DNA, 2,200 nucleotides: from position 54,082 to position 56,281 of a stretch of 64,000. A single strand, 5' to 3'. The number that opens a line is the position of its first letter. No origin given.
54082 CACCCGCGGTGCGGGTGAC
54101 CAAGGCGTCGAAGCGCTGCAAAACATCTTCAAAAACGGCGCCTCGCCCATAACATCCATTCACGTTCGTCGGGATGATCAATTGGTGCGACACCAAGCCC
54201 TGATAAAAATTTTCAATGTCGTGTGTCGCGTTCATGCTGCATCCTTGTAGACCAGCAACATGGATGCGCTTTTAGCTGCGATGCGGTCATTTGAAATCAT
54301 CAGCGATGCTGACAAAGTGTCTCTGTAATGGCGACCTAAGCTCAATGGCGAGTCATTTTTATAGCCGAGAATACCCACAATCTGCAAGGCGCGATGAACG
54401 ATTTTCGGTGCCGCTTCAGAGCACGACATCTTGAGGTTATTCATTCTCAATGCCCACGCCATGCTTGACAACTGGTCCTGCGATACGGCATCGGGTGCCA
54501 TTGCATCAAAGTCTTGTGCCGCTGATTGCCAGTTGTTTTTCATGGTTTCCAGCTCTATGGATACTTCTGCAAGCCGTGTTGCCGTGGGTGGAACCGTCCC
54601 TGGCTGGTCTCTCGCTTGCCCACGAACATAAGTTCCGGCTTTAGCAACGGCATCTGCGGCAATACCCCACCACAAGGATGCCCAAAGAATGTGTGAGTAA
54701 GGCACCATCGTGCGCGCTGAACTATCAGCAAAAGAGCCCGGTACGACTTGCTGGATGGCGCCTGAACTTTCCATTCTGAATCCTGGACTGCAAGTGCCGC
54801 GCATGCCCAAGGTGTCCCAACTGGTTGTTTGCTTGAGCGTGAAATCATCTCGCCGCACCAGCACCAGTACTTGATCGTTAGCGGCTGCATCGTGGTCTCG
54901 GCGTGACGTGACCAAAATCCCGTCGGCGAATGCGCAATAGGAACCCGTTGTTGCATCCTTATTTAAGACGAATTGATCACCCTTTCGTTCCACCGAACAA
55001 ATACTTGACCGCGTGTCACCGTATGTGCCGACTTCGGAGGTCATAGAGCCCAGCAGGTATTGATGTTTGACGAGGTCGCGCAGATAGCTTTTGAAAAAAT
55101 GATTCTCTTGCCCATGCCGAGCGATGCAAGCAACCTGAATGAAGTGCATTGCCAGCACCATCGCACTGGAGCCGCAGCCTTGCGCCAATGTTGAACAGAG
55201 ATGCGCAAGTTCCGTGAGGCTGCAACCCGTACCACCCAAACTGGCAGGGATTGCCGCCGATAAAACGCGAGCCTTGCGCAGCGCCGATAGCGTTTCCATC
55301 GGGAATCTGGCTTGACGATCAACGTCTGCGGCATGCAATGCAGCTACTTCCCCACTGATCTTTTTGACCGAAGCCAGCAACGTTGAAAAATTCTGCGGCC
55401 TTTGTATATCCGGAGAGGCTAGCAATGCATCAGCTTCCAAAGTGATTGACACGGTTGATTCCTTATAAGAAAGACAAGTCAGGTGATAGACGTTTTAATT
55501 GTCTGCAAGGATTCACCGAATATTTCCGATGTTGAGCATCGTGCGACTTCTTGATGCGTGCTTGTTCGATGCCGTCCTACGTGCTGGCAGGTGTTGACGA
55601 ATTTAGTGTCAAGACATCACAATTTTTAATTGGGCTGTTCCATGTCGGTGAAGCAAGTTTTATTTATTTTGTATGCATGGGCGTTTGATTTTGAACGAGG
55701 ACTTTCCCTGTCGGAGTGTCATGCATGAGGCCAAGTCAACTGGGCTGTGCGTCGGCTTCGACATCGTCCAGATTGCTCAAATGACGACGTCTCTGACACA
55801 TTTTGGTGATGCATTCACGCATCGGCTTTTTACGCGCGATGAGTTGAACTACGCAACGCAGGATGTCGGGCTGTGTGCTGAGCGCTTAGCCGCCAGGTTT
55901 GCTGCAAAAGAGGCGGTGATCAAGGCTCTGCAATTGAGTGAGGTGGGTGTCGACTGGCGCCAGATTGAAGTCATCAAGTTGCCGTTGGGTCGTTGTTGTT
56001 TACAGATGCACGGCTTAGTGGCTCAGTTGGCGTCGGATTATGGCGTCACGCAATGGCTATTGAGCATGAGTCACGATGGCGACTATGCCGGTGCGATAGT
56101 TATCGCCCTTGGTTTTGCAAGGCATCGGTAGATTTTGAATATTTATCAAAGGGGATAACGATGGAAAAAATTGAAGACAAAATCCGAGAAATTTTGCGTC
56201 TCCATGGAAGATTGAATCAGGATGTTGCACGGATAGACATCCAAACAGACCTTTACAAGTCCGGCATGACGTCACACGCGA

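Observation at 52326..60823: Seven-gene aminoacyl-carrier-protein cluster built around a tRNA-independent SerRS-like ligase, with no assigned pathway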

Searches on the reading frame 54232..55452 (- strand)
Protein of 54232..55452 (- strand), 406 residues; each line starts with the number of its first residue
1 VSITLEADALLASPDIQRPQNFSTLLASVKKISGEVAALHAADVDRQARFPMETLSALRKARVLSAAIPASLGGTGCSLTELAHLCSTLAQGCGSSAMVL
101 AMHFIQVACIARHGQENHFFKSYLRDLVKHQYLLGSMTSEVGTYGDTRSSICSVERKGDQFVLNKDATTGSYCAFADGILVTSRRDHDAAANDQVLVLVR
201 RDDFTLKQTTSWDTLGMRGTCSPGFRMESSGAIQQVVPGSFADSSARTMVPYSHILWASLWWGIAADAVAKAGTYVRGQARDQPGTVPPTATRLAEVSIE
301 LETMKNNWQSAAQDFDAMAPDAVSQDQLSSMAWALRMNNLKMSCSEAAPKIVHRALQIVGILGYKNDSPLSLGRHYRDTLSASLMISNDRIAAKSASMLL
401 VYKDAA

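Call 3: search_protein_families(library=pfam, proteins=[window:54232-55452:-], max_evalue=0.01)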
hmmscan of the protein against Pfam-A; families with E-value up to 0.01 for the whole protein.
window:54232-55452:- (406 aa): 3 families
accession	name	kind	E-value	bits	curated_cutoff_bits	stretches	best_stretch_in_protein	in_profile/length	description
PF02771.21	Acyl-CoA_dh_N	-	1.2e-11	45.4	22.9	1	25-117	7-100/113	Acyl-CoA dehydrogenase, N-terminal domain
PF00441.29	Acyl-CoA_dh_1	-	3.2e-11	44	22.4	1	254-383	15-132/150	Acyl-CoA dehydrogenase, C-terminal domain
PF08028.16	Acyl-CoA_dh_2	-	3.3e-05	24.6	22.7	1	260-378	6-122/134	Acyl-CoA dehydrogenase, C-terminal domain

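Call 4: search_protein_families(library=ncbifam, proteins=[window:54232-55452:-], max_evalue=0.01)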
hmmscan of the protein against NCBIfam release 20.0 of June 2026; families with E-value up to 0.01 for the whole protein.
window:54232-55452:- (406 aa): 15 families
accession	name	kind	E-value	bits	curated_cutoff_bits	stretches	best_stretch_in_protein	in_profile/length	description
NF049984.1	Rv1679_FadE16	equivalog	4.4e-29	101.9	600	1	35-386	10-351/371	Rv1679 family acyl-CoA dehydrogenase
TIGR04022.1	sulfur_SfnB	equivalog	6.6e-23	81.2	430.9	1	37-378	21-358/391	SfnB family sulfur acquisition oxidoreductase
NF042439.1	SulpropCoADesulf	equivalog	1.8e-20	73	600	1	29-379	4-349/379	3-sulfinopropanoyl-CoA desulfinase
NF042972.1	AcrlCoAredClosAcrC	equivalog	5.3e-20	71.4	640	1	25-379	12-355/378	acryloyl-CoA reductase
NF043006.1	CyhCrbnylCoADH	equivalog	6.5e-18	64.9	650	1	22-379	8-354/380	cyclohexane-1-carbonyl-CoA dehydrogenase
NF045552.1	GlutCoADH_Des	equivalog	1.3e-13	50.9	470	1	23-382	10-361/387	glutaryl-CoA dehydrogenase Acd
NF043015.1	DibenthMonoxDszC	equivalog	6.4e-11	41.7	850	1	52-378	44-382/415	dibenzothiophene monooxygenase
NF008997.0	PRK12341.1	equivalog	1e-10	41.2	537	1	24-391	11-367/382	acyl-CoA dehydrogenase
NF045920.1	HphnlacHdxOX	equivalog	2.3e-10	39.9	650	1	26-229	2-189/384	p-hydroxyphenylacetate 3-hydroxylase oxygenase component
NF045629.1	monooxsub_HsaA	equivalog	4e-09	35.7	450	1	40-225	14-184/383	3-hydroxy-9,10-secoandrosta-1,3,5(10)-triene-9,17-dione monooxygenase oxygenase subunit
NF045652.1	ProlPCPDhRedW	equivalog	3.3e-08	32.7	650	1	60-383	42-356/376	L-prolyl-[peptidyl-carrier protein] dehydrogenase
TIGR03207.1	cyc_hxne_CoA_dh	equivalog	5.3e-06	25.4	575.35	1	25-218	8-200/372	cyclohexanecarboxyl-CoA dehydrogenase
NF053553.1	prodigi_MBC_PigA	equivalog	7.1e-06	25.4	500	1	23-207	10-196/381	prodigiosin MBC biosynthesis dehydrogenase PigA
NF002885.1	PRK03354.1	equivalog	0.00029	20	540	1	41-379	29-352/378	crotonobetainyl-CoA dehydrogenase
TIGR03204.1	pimC_large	equivalog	0.0022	16.9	623.85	1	69-193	60-182/395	pimeloyl-CoA dehydrogenase large subunit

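Call 52: search_solved_structures(query=window:54232-55452:-, max_evalue=0.00001, show_alignments=2)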
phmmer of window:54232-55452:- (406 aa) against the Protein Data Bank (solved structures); distinct sequences matched with E-value up to 0.00001: 35.
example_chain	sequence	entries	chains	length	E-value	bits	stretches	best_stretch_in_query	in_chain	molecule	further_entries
5gj7_A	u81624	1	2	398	5.1e-15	58.7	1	40-381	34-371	Acyl-CoA dehydrogenase type 2 domain protein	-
5z8t_A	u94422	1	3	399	5.2e-15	58.7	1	40-381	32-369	Acyl-CoA dehydrogenase type 2 domain protein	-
6u1v_A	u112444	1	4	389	1.1e-14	57.6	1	45-391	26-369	Acyl-CoA dehydrogenase domain-containing protein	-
4zxv_A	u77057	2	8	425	1.2e-13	54.2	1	40-384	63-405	DnmZ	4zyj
2vig_A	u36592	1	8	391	2.4e-13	53.2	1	16-381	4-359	SHORT-CHAIN SPECIFIC ACYL-COA DEHYDROGENASE,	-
7y0a_A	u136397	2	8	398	3.3e-13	52.8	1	16-380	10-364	Short-chain specific acyl-CoA dehydrogenase, mitochondrial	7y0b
8sgs_A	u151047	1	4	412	3.8e-13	52.6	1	16-380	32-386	Short-chain specific acyl-CoA dehydrogenase, mitochondrial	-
7w0j_A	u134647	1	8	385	1.6e-12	50.5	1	15-374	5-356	Acyl-CoA dehydrogenase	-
8i4p_A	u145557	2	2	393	1.7e-12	50.4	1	15-377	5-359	Acyl-CoA dehydrogenase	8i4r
9w60_A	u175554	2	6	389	2.6e-11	46.5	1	41-377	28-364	Butyryl CoA dehydrogenase apo protein | Butyryl CoA Dehydrogenase with FAD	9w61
3mxl_A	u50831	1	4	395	5.5e-11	45.4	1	38-385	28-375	Nitrososynthase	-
1jqi_A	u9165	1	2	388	6.5e-11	45.2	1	18-380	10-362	short chain acyl-CoA dehydrogenase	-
3m9v_A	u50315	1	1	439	2.4e-10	43.3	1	41-380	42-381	FAD-dependent oxidoreductase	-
7p98_A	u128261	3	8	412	2.5e-10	43.3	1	28-379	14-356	Short-chain acyl-CoA dehydrogenase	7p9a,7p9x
4kcf_A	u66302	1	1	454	2.7e-10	43.2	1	41-380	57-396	FAD-dependent oxidoreductase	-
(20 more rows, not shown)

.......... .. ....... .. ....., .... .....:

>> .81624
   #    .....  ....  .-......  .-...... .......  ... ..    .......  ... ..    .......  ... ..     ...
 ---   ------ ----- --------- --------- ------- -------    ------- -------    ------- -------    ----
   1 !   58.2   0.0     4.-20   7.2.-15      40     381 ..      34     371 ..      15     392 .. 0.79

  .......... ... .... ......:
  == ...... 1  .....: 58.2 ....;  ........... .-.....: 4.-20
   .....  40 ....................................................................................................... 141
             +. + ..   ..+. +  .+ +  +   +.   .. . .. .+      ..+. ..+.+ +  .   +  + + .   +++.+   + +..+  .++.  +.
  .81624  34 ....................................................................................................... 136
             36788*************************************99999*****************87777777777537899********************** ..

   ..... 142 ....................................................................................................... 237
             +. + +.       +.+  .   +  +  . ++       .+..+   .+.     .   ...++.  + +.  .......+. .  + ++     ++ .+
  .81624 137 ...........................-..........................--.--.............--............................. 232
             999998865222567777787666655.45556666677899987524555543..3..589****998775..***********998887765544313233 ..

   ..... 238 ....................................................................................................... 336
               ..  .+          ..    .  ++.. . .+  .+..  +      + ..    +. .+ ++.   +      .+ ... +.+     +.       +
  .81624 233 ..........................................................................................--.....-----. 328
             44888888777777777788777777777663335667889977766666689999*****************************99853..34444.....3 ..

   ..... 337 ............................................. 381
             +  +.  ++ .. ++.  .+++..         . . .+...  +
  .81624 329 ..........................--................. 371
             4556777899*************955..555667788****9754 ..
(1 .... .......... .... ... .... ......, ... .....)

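Call 85: search_solved_structures(query=window:54232-55452:-, max_evalue=1e-12, show_alignments=5)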
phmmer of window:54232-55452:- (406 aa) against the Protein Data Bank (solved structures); distinct sequences matched with E-value up to 1e-12: 7.
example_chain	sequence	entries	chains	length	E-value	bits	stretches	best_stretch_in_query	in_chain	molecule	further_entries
5gj7_A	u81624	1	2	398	5.1e-15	58.7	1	40-381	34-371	Acyl-CoA dehydrogenase type 2 domain protein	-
5z8t_A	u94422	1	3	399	5.2e-15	58.7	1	40-381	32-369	Acyl-CoA dehydrogenase type 2 domain protein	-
6u1v_A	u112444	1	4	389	1.1e-14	57.6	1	45-391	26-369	Acyl-CoA dehydrogenase domain-containing protein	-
4zxv_A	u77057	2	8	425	1.2e-13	54.2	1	40-384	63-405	DnmZ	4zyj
2vig_A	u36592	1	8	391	2.4e-13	53.2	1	16-381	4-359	SHORT-CHAIN SPECIFIC ACYL-COA DEHYDROGENASE,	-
7y0a_A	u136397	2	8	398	3.3e-13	52.8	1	16-380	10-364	Short-chain specific acyl-CoA dehydrogenase, mitochondrial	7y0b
8sgs_A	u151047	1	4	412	3.8e-13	52.6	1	16-380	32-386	Short-chain specific acyl-CoA dehydrogenase, mitochondrial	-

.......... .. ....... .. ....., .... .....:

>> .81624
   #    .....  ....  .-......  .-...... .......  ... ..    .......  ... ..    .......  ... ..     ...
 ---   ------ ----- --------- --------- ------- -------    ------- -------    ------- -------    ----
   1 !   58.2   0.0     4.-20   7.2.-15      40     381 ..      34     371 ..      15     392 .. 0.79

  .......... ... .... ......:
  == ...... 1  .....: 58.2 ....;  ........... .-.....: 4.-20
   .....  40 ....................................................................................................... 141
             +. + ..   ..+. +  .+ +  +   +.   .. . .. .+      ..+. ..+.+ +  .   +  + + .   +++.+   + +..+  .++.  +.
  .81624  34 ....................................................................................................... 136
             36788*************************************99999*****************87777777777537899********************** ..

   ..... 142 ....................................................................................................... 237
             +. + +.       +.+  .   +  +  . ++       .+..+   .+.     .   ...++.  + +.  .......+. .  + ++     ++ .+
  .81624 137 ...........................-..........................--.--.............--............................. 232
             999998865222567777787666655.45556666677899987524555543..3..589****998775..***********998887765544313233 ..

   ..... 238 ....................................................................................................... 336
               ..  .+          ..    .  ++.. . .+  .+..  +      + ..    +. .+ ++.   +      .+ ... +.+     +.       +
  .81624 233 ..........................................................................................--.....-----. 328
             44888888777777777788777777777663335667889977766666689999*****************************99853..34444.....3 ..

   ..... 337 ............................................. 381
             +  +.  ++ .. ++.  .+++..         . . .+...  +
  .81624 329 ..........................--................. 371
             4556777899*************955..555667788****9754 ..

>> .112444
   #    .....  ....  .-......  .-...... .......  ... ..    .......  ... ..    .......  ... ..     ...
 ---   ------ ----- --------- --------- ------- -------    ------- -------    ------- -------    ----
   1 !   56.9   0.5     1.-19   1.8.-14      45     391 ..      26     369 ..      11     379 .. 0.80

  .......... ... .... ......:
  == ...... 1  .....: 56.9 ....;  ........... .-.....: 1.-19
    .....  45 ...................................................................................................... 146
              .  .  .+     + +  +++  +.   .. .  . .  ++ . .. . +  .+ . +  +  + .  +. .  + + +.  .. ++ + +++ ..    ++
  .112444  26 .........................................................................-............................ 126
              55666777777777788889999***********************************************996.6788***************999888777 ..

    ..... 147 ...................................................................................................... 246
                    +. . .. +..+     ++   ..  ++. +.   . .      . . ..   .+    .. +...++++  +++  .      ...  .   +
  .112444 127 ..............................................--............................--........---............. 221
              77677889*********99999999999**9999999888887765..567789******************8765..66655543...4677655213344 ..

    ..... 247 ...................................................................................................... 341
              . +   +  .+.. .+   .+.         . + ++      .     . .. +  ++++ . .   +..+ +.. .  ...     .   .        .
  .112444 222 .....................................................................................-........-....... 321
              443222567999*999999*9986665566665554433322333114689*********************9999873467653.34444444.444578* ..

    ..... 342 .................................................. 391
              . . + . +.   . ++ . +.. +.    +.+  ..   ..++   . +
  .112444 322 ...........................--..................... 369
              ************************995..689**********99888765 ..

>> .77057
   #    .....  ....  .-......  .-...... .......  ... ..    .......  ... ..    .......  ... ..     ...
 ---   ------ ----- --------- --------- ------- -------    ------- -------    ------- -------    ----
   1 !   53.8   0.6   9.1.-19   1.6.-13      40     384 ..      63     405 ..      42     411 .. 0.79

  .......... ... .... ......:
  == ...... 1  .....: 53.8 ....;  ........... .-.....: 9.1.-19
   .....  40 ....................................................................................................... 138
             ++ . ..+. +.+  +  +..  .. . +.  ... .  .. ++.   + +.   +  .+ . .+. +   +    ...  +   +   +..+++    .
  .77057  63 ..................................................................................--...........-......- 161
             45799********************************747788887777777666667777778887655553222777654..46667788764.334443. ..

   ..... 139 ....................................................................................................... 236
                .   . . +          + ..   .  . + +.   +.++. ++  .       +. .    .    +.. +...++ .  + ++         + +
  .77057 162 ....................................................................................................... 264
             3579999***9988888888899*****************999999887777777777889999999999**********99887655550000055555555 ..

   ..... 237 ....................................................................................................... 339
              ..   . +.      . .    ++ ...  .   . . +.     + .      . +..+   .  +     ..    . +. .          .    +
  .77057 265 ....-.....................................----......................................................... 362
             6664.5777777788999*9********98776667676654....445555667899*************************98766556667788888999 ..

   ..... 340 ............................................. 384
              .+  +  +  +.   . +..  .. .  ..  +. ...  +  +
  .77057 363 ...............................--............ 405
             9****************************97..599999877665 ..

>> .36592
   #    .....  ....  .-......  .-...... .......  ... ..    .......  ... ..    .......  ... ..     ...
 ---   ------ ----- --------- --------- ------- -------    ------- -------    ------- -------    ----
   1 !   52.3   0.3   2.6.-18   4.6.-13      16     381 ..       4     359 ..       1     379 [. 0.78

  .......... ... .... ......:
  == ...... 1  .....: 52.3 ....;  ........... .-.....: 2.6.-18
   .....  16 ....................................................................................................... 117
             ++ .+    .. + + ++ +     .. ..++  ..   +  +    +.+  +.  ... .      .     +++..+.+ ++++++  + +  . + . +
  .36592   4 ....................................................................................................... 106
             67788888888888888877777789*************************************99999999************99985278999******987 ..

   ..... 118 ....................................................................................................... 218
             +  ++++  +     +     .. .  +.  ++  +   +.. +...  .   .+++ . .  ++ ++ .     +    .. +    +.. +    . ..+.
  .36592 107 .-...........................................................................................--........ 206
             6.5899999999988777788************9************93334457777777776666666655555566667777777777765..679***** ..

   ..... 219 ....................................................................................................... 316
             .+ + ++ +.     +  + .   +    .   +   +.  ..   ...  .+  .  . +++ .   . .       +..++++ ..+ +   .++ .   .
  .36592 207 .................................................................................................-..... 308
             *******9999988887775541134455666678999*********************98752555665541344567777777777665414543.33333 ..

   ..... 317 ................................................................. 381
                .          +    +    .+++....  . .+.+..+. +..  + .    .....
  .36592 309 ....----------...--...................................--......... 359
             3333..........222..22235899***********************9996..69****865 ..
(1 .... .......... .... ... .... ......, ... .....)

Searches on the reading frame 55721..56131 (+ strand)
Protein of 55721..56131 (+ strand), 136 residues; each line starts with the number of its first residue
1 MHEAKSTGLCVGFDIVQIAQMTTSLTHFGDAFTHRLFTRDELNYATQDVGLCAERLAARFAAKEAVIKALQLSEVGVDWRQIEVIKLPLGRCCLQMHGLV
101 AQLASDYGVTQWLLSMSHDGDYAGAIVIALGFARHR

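Call 3: search_protein_families(library=pfam, proteins=[window:55721-56131:+], max_evalue=0.01)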
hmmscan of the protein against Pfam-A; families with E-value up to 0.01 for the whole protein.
window:55721-56131:+ (136 aa): 1 family
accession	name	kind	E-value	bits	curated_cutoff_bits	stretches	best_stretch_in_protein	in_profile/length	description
PF01648.25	ACPS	-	3.6e-15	56.4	25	1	11-126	2-110/111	4'-phosphopantetheinyl transferase superfamily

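Call 4: search_protein_families(library=ncbifam, proteins=[window:55721-56131:+], max_evalue=0.01)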
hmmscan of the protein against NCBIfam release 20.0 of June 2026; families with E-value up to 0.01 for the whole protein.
window:55721-56131:+ (136 aa): 13 families
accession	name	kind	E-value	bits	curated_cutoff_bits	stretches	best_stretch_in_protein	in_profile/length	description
NF011254.0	PRK14660.1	equivalog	2.1e-28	98.8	195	1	10-128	4-122/125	holo-[acyl-carrier-protein] synthase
NF000832.0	PRK00070.3-2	equivalog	8.9e-26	90.5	107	1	10-129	4-114/116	holo-ACP synthase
NF011251.0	PRK14657.1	equivalog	4.1e-23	81.8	165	1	10-128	4-120/123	holo-[acyl-carrier-protein] synthase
NF011250.0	PRK14656.1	equivalog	1e-22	80.5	175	1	10-128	4-122/126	holo-[acyl-carrier-protein] synthase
TIGR00556.1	pantethn_trn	domain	4.9e-22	78.4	45.35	1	11-128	5-124/128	phosphopantetheine--protein transferase domain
NF000831.0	PRK00070.3-1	equivalog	2.7e-20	72.6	124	1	9-128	4-126/130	holo-ACP synthase AcpS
NF011253.0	PRK14659.1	equivalog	7.1e-16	58.9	156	1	10-128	4-118/123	holo-[acyl-carrier-protein] synthase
TIGR00516.1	acpS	equivalog_domain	7.2e-15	55.4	59.8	1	10-128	4-119/125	holo-ACP synthase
NF011256.0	PRK14662.1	equivalog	2.9e-12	47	150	1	10-128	4-116/123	4'-phosphopantetheinyl transferase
NF011257.0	PRK14663.1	equivalog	8e-12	45.2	186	1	11-125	3-113/123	holo-[acyl-carrier-protein] synthase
NF000835.0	PRK00070.4-1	equivalog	3e-06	27.5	128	1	10-88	4-81/115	holo-ACP synthase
NF011252.0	PRK14658.1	equivalog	0.0014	18.7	149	1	30-73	20-65/115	holo-ACP synthase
NF011255.0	PRK14661.1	equivalog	0.0069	16.3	209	1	52-127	38-105/169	holo-[acyl-carrier-protein] synthase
